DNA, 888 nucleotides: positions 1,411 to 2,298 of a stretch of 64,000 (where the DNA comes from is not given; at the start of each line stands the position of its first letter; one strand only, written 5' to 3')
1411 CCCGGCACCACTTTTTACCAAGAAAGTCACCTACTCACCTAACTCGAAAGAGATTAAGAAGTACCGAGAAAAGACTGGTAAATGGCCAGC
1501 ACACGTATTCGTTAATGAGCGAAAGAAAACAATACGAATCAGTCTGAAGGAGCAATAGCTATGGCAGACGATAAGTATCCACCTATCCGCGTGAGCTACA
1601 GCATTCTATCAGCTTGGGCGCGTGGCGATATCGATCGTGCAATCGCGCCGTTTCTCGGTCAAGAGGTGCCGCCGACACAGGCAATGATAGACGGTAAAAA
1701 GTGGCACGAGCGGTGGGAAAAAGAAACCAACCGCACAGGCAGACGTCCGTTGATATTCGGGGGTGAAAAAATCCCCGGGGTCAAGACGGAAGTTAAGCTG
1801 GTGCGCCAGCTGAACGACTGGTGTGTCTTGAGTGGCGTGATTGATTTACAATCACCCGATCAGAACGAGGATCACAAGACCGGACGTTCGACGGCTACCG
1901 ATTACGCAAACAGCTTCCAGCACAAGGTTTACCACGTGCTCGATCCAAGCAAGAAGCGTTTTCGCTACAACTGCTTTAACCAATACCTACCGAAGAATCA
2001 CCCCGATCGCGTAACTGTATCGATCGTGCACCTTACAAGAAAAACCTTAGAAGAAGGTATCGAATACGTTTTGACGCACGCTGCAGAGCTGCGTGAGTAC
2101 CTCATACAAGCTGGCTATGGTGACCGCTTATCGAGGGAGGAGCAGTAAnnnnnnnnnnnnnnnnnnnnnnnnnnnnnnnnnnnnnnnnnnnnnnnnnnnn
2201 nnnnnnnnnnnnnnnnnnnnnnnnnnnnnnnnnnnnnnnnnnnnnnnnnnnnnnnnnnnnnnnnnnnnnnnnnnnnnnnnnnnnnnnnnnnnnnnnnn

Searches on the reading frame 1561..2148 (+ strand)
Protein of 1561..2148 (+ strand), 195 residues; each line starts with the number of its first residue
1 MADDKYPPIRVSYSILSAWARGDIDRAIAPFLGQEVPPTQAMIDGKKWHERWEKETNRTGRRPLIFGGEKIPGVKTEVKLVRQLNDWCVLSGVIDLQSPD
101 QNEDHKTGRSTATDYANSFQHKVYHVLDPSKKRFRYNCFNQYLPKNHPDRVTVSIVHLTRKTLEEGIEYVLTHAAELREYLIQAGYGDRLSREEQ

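Call 64: search_protein_families(library=pfam, proteins=[window:1561-2148:+], max_evalue=0.01)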
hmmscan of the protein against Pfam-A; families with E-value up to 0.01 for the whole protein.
window:1561-2148:+ (195 aa): 0 families

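Call 65: find_encoding_contigs(protein=window:1561-2148:+, flank=10000, max_places=4)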
Protein window:1561-2148:+ (195 aa): 3 contigs read that carry it; 3 places shown.
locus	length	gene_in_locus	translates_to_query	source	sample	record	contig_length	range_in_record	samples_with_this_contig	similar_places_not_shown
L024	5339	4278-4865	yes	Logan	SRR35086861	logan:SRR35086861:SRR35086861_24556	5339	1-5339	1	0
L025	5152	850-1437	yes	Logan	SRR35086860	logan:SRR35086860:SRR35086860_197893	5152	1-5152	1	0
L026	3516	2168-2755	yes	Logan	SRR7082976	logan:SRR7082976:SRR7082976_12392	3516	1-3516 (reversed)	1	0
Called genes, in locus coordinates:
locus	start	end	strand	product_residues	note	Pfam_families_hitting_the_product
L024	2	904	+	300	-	?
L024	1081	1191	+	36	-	-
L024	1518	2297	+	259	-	PF18896:SLT_3 (weak)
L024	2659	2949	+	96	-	-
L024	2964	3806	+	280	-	PF03837:RecT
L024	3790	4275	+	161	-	-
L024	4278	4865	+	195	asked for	-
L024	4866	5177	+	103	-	-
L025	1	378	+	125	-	?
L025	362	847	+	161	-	-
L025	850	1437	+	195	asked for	-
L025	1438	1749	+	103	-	-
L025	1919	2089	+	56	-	-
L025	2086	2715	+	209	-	PF12239:DUF3605 (weak)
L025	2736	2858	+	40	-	-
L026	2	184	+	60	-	?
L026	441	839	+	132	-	-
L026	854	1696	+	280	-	PF03837:RecT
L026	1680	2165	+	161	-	-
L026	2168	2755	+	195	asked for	-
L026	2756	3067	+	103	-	-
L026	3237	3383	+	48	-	-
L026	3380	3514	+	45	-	?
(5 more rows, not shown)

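Call 67: search_protein_families(library=pfam, proteins=[L024:2-904:+, L024:1518-2297:+, L024:2659-2949:+, L026:441-839:+], max_evalue=0.01)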
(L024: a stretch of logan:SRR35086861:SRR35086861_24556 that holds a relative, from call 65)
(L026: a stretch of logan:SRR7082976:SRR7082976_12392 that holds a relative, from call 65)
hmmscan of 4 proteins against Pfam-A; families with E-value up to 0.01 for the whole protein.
L024:2-904:+ (300 aa): 3 families
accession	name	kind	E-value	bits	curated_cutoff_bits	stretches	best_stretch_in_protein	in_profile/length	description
PF00589.27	Phage_integrase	-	1.3e-28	100.3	27.1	1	117-262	20-170/172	Phage integrase family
PF02899.23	Phage_int_SAM_1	-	7e-06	26.7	22.3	1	2-79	1-80/83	Phage integrase, N-terminal SAM-like domain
PF13495.12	Phage_int_SAM_4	-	0.0052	17.6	27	0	12-84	11-84/85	Phage integrase, N-terminal SAM-like domain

L024:1518-2297:+ (259 aa): 1 family
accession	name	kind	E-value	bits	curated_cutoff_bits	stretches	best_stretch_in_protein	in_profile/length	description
PF18896.5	SLT_3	-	4.6e-06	27.4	27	1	187-251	28-87/89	Lysozyme like domain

L024:2659-2949:+ (96 aa): 0 families

L026:441-839:+ (132 aa): 0 families

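Call 116: search_protein_families(library=phrogs, proteins=[window:1561-2148:+, L024:1518-2297:+, L024:2659-2949:+], max_evalue=0.001)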
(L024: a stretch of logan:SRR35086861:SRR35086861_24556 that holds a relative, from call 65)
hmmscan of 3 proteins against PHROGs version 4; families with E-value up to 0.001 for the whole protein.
window:1561-2148:+ (195 aa): 1 family
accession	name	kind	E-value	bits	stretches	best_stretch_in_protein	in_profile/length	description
phrog_34697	-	unknown function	3.8e-07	30.8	1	71-177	79-188/207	-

L024:1518-2297:+ (259 aa): 0 families

L024:2659-2949:+ (96 aa): 0 families
